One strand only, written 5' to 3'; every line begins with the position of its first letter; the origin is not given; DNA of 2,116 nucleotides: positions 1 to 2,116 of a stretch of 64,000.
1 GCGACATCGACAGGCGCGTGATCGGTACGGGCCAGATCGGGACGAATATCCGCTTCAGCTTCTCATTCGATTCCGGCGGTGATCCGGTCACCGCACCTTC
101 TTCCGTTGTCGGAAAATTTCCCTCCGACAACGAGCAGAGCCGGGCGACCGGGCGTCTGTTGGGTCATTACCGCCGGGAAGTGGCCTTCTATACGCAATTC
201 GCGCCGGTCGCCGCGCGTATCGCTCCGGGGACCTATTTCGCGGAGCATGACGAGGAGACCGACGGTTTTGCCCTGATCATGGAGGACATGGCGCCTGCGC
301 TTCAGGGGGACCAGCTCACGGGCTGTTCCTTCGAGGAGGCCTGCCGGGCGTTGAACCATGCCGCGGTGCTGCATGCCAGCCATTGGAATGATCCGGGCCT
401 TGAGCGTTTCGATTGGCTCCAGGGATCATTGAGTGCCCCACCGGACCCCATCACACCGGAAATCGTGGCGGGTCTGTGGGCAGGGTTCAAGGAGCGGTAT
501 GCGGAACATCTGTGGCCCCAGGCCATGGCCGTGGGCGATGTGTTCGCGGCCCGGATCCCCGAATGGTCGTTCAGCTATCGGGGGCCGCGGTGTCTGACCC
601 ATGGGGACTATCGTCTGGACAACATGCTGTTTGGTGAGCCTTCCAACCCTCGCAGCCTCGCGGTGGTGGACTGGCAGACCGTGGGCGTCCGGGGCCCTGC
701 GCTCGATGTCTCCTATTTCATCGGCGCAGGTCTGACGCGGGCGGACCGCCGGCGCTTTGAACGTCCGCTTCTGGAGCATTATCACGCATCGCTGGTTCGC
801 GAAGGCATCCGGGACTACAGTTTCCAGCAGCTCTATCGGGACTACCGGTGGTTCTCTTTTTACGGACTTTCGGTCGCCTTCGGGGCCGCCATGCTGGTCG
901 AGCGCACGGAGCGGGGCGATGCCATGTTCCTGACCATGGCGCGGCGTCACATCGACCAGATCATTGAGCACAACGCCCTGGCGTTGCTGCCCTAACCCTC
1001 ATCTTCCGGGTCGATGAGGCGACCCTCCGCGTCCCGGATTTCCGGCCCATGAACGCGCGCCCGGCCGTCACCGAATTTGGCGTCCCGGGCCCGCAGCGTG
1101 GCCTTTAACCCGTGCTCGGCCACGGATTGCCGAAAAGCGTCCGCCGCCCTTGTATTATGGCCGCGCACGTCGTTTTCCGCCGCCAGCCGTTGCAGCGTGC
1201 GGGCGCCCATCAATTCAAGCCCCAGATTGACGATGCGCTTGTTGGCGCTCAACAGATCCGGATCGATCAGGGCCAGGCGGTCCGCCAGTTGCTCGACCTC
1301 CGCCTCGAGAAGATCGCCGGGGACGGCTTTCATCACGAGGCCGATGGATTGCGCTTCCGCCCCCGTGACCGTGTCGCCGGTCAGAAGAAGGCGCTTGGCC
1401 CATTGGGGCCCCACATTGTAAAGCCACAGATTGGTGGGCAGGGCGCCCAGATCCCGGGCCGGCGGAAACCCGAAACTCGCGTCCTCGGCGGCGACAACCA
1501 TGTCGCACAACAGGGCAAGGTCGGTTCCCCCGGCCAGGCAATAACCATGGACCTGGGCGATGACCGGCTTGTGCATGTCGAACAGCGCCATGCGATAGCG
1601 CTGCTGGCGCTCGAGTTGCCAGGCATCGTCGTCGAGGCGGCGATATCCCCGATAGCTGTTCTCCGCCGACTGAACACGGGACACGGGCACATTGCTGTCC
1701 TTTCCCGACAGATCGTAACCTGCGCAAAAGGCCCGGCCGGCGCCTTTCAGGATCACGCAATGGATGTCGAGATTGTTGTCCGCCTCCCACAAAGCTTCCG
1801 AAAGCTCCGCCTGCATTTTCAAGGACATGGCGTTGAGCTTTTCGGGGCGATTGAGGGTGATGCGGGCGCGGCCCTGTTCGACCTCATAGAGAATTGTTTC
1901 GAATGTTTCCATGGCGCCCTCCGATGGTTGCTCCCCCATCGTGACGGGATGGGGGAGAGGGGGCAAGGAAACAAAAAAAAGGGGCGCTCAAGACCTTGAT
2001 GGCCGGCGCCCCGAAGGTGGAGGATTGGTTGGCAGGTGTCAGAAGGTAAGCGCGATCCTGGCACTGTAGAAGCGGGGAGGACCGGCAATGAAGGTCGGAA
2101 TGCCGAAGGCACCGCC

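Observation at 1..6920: Co-directional catabolic block: APH-like kinase, enoyl-CoA hydratase, TonB-dependent receptor, enoyl-CoA hydratase, cytochrome P450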

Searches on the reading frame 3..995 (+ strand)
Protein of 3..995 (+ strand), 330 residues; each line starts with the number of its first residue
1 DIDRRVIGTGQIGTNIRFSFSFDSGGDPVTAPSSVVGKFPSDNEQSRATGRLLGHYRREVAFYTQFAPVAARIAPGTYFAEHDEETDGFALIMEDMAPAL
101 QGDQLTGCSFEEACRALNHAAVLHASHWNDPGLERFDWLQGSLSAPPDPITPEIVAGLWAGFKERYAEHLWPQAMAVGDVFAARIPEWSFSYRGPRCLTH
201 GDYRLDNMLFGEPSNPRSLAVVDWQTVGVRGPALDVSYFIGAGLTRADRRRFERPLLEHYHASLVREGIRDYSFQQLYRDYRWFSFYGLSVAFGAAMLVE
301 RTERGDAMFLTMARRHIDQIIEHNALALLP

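Call 4: search_protein_families(library=pfam, proteins=[window:3-995:+])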
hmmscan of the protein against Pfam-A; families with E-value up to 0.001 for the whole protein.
window:3-995:+ (330 aa): 3 families
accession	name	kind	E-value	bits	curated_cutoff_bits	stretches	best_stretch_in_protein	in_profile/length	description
PF02958.26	EcKL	-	1.7e-16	60.9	22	1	197-266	216-287/294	Ecdysteroid kinase-like family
PF07914.17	DUF1679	-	9.6e-13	48.2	24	1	197-284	269-362/414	Uncharacterized oxidoreductase dhs-27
PF01636.29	APH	-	1e-11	45.5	23.2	1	54-264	35-231/239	Phosphotransferase enzyme family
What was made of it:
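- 3..995 (+): APH/EcKL-fold kinase-like gene. Its 5' end is cut by the window edge. It is convergent with ECH1. Pfam EcKL 1.7e-16, DUF1679 and APH 1e-11 (call 4).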

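Call 5: search_protein_families(library=ncbifam, proteins=[window:3-995:+])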
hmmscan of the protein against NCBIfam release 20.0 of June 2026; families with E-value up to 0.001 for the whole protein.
window:3-995:+ (330 aa): 1 family
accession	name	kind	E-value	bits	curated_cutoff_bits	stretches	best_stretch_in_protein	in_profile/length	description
NF038156.1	lant_syn_V_LxmK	equivalog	1.3e-05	24.5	315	1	194-249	189-240/347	class V lanthionine synthetase subunit LxmK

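Call 14: search_solved_structures(query=window:3-995:+, max_evalue=0.01)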
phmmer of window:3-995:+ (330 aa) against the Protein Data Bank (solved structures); distinct sequences matched with E-value up to 0.01: 2.
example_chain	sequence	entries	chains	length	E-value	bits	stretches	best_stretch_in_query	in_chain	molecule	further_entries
3dxp_A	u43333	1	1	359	1.4e-05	27.8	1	197-239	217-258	putative acyl-CoA dehydrogenase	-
8v3v_A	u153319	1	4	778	0.0019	20.7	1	195-238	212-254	Acyl-Coenzyme A dehydrogenase family, member 11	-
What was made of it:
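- On ACAD10/ACAD11/LvaA-type 4-hydroxyacyl-CoA kinase: Only the catalytic loop matches, about 43 residues at E 1.4e-5 and 1.9e-3 (call 14).
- Closest known: APH-fold 4-hydroxyacyl-CoA kinases. Same: There are weak PDB hits to ACAD11 and to 3dxp (call 14).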

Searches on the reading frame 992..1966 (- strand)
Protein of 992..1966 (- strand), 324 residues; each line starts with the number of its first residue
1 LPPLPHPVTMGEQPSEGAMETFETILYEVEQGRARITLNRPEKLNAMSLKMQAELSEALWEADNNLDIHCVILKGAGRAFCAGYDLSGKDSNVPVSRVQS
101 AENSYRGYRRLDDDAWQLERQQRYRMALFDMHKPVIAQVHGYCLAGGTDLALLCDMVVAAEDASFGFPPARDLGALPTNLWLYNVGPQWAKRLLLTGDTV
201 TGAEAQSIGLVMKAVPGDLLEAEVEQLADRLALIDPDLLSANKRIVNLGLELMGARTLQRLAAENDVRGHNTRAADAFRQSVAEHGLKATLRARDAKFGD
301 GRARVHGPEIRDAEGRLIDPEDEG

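Call 4: search_protein_families(library=pfam, proteins=[window:992-1966:-])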
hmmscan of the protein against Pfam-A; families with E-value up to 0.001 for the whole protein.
window:992-1966:- (324 aa): 2 families
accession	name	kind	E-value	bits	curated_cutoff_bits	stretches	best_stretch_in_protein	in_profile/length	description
PF00378.25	ECH_1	-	2.8e-42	145.2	27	1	30-273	3-229/251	Enoyl-CoA hydratase/isomerase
PF16113.10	ECH_2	-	3.2e-25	89.8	27.2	1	35-229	3-186/335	Enoyl-CoA hydratase/isomerase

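Call 5: search_protein_families(library=ncbifam, proteins=[window:992-1966:-])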
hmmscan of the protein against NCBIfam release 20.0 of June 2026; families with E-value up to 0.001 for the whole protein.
window:992-1966:- (324 aa): 71 families (the best 25 are shown)
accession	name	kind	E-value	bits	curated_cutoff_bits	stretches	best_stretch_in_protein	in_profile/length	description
NF006128.0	PRK08272.1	subfamily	4e-97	325.2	257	1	17-304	7-304/308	crotonase/enoyl-CoA hydratase family protein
NF009125.0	PRK12478.1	equivalog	9.3e-58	195.7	347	1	20-322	4-302/304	crotonase/enoyl-CoA hydratase family protein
NF006140.0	PRK08290.1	subfamily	1.1e-50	172.4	280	1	18-292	3-285/292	enoyl-CoA hydratase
NF051848.1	EnCoAHydtEchA19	equivalog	4.8e-42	144.3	400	1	35-259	12-225/258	enoyl-CoA hydratase EchA19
NF004781.0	PRK06127.1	subfamily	1.9e-40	139.2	291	1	20-248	8-225/269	enoyl-CoA hydratase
NF004840.0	PRK06190.1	equivalog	4.2e-40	138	253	1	25-277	6-246/260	enoyl-CoA hydratase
NF006109.0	PRK08260.1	subfamily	1e-36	126.7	320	1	21-299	2-276/296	enoyl-CoA hydratase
NF006588.0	PRK09120.1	equivalog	2.1e-36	125.5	276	1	19-292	4-270/276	p-hydroxycinnamoyl CoA hydratase/lyase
NF004857.0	PRK06210.1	equivalog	1.1e-35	123.4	341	1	19-233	4-215/275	enoyl-CoA hydratase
NF004796.0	PRK06144.1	subfamily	1.4e-35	123.1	272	1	21-246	6-220/262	enoyl-CoA hydratase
NF006008.0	PRK08139.1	equivalog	2.5e-35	122.3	313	1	21-257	9-231/266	enoyl-CoA hydratase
NF042430.2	EnCoAhydt_DpgD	equivalog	8.1e-35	120.5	400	1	29-269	3-235/258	enoyl-CoA-hydratase DpgD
NF007239.0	PRK09674.1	equivalog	1.6e-33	116.3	371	1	24-252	5-217/257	2,3-dehydroadipyl-CoA hydratase PaaF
NF005675.0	PRK07468.1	equivalog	1.8e-33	116.4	350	1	21-250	2-221/262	crotonase/enoyl-CoA hydratase family protein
NF006100.0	PRK08252.1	subfamily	1.1e-32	113.6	282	2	130-251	89-213/254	crotonase/enoyl-CoA hydratase family protein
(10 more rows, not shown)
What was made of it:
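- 992..1912 (-): ECH1, a crotonase-superfamily protein of the PRK08272 subfamily (306 aa). It has Asp and Pro at the two canonical catalytic Glu positions. NCBIfam NF006128 scores 325 bits against a cut-off of 257 (call 5).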

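Call 34: find_homologous_proteins(query=window:992-1912:-)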
Query window:992-1912:- (306 aa): 7915 proteins with E <= 0.001 among 8000 candidates; the best 120 are listed.
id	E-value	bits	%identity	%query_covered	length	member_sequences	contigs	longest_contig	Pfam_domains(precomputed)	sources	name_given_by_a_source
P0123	1.2e-200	683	100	100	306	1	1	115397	PF00378.26,PF16113.11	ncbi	-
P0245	2.2e-175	600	88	99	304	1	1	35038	PF00378.26,PF16113.11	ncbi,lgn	-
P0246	1.3e-174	598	88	99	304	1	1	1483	PF00378.26,PF16113.11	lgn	-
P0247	1.4e-174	598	87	98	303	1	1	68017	PF00378.26,PF16113.11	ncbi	-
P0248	6.3e-173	592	88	99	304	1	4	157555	PF00378.26,PF16113.11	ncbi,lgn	ncbi:MAG: crotonase/enoyl-CoA hydratase family protein [Alphaproteobacteria bacterium]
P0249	6.5e-165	566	83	97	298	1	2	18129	PF00378.26,PF16113.11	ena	-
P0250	1.2e-164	565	82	98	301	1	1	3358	PF00378.26,PF16113.11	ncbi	-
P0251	2.4e-164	564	82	98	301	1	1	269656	PF00378.26,PF16113.11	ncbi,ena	-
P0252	2.2e-163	561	81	98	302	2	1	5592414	PF00378.26,PF16113.11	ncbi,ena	-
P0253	2.6e-163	561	81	98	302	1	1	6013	PF00378.26,PF16113.11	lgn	-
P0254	3.1e-163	560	83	98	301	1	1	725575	PF00378.26,PF16113.11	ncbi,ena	-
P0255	3.2e-163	560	82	98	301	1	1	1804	PF00378.26,PF16113.11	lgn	-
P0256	5.8e-163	560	81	98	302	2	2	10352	PF00378.26,PF16113.11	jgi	jgi:enoyl-CoA hydratase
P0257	2.2e-162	558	80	98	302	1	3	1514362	PF00378.26,PF16113.11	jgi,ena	jgi:enoyl-CoA hydratase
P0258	2.2e-162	558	80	98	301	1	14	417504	PF00378.26,PF16113.11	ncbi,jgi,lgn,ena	-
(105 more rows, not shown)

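Call 35: find_encoding_contigs(protein=P0245, flank=10000, max_places=2)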
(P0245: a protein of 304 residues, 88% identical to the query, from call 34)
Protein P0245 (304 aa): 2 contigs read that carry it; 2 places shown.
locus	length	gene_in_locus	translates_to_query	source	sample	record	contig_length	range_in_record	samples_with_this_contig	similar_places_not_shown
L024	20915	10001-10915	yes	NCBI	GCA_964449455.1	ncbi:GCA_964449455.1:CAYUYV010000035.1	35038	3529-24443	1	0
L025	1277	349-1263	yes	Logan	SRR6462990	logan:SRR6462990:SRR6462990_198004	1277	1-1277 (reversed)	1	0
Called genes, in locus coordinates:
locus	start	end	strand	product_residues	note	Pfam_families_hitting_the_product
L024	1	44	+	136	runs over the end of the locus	PF01502:PRA-CH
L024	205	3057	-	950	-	PF07715:Plug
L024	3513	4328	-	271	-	PF11218:DUF3011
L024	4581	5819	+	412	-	PF00497:SBP_bac_3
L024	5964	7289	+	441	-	PF00067:p450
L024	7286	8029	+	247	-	PF00378:ECH_1, PF16113:ECH_2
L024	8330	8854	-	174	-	PF08327:AHSA1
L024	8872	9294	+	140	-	-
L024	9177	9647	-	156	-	PF00903:Glyoxalase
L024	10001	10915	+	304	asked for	PF00378:ECH_1, PF16113:ECH_2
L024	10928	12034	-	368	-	PF00106:adh_short, PF08659:KR, PF13561:adh_short_C2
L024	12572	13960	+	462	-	PF00144:Beta-lactamase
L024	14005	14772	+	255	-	-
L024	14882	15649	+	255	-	-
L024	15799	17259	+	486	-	PF03137:OATP (faint), PF07690:MFS_1, PF00083:Sugar_tr (weak)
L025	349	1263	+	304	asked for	PF00378:ECH_1, PF16113:ECH_2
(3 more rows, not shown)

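Call 36: find_encoding_contigs(protein=P0248, flank=10000, max_places=2)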
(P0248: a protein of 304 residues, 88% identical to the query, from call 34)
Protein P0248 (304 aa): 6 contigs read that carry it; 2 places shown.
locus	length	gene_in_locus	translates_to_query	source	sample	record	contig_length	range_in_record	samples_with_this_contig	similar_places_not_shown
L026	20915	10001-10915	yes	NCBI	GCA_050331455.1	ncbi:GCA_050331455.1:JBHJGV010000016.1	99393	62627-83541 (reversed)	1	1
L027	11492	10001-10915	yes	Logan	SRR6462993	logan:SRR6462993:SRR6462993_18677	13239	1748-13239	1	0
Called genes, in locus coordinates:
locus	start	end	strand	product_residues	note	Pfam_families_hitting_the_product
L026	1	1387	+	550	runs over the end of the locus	-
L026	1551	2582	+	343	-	PF00535:Glycos_transf_2, PF10111:Glyco_tranf_2_2 (faint), PF13641:Glyco_tranf_2_3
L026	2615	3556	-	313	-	-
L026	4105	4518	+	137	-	PF04940:BLUF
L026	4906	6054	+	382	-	-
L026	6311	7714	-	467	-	PF07690:MFS_1, PF13347:MFS_2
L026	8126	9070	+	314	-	PF12146:Hydrolase_4, PF00561:Abhydrolase_1, PF12697:Abhydrolase_6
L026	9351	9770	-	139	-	PF07885:Ion_trans_2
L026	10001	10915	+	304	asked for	PF00378:ECH_1, PF16113:ECH_2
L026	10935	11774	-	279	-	PF00106:adh_short, PF08659:KR, PF23441:SDR (weak), PF13561:adh_short_C2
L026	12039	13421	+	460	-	PF00144:Beta-lactamase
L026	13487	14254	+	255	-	-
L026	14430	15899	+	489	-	PF07690:MFS_1, PF00083:Sugar_tr (faint), PF03137:OATP (weak)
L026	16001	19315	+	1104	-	PF02012:BNR (faint), PF15899:BNR_6 (faint), PF15902:Sortilin-Vps10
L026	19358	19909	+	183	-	PF03929:PepSY_TM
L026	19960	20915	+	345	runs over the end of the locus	PF09982:LpxR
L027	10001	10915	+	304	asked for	PF00378:ECH_1, PF16113:ECH_2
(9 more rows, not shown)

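Call 37: find_encoding_contigs(protein=P0252, flank=10000, max_places=2)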
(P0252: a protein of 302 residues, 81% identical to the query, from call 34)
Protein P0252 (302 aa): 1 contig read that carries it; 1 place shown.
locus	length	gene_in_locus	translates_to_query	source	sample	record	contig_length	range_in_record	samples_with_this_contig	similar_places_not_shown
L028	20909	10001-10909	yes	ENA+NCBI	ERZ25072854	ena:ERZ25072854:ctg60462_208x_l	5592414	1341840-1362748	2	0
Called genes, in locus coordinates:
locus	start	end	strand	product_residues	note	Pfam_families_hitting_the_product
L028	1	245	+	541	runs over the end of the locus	PF00743:FMO-like, PF01266:DAO (faint), PF07992:Pyr_redox_2, PF13450:NAD_binding_8, PF13738:Pyr_redox_3, PF13434:Lys_Orn_oxgnase (weak)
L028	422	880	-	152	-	-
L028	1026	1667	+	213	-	-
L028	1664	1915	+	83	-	-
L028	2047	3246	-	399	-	PF08240:ADH_N, PF16912:Glu_dehyd_C (weak), PF00107:ADH_zinc_N, PF13602:ADH_zinc_N_2 (weak)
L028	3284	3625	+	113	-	PF04075:F420H2_quin_red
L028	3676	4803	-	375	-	PF04909:Amidohydro_2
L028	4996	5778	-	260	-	PF07110:EthD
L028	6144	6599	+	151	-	-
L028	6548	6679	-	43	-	-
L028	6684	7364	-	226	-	PF00881:Nitroreductase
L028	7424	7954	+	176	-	PF07883:Cupin_2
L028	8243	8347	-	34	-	-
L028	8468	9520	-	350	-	-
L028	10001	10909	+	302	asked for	PF00378:ECH_1, PF16113:ECH_2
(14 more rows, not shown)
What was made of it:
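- ECH1 at 81% (call 37).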

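Call 38: search_solved_structures(query=window:992-1912:-, max_evalue=1e-15, show_alignments=1)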
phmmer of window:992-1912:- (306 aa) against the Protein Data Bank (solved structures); distinct sequences matched with E-value up to 1e-15: 94 (the best 60 are shown).
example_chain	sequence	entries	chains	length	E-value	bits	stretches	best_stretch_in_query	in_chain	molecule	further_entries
3njb_A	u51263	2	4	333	9.4e-51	176.3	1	3-286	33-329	Enoyl-CoA hydratase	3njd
4k29_A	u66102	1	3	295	2.7e-42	148.6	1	3-281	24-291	Enoyl-CoA hydratase/isomerase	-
5zai_A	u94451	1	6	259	1e-34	123.7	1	95-233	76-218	3-hydroxypropionyl-coenzyme A dehydratase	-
2ej5_A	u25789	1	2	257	1.3e-32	116.8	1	4-248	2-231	Enoyl-CoA hydratase subunit II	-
3t3w_A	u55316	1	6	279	1.6e-31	113.3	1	7-241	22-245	Enoyl-CoA hydratase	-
3ome_A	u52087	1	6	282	6.1e-29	104.8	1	8-240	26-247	Enoyl-CoA hydratase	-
3q0j_A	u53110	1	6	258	3.8e-28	102.1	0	113-233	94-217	enoyl-CoA hydratase echA8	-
4fjw_D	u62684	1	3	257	4.5e-28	101.9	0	113-233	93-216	Probable enoyl-CoA hydratase echA8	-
3pzk_A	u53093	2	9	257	4.5e-28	101.9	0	113-233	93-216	e enoyl-CoA hydratase echA8 | enoyl-CoA hydratase echA8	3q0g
3h81_A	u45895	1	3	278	5.1e-28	101.7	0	113-233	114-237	enoyl-CoA hydratase echA8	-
5xzd_A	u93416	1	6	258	1.6e-26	96.8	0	4-69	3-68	Enoyl-CoA hydratase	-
9qwv_A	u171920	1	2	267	1.3e-25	93.8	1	112-237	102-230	Enoyl-CoA hydratase, mitochondrial, putative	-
3moy_A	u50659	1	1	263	1.6e-25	93.5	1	13-229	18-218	Probable enoyl-CoA hydratase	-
2pbp_A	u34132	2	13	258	1.1e-24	90.8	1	7-228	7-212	Enoyl-CoA hydratase subunit I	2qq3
4k3w_A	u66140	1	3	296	2.6e-24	89.6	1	4-236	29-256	Enoyl-CoA hydratase/isomerase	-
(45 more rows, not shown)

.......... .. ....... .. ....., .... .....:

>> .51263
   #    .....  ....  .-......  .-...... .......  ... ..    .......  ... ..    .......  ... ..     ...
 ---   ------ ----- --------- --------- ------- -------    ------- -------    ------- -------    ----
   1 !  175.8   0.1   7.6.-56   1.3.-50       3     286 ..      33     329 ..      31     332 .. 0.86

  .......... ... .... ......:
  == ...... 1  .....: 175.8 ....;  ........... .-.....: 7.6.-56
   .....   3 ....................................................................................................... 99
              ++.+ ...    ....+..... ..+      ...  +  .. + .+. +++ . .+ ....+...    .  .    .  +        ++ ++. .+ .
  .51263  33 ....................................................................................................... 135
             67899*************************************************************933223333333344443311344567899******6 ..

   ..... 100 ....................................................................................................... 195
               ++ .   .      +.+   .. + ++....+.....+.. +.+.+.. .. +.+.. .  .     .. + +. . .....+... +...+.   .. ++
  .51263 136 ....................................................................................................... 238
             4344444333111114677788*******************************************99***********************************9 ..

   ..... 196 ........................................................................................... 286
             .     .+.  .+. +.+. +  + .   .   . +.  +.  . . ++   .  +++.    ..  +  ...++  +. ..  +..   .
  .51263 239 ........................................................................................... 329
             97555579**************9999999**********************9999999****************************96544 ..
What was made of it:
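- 992..1912 (-): The nearest structure is 3njb, an uncharacterised protein (call 38).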
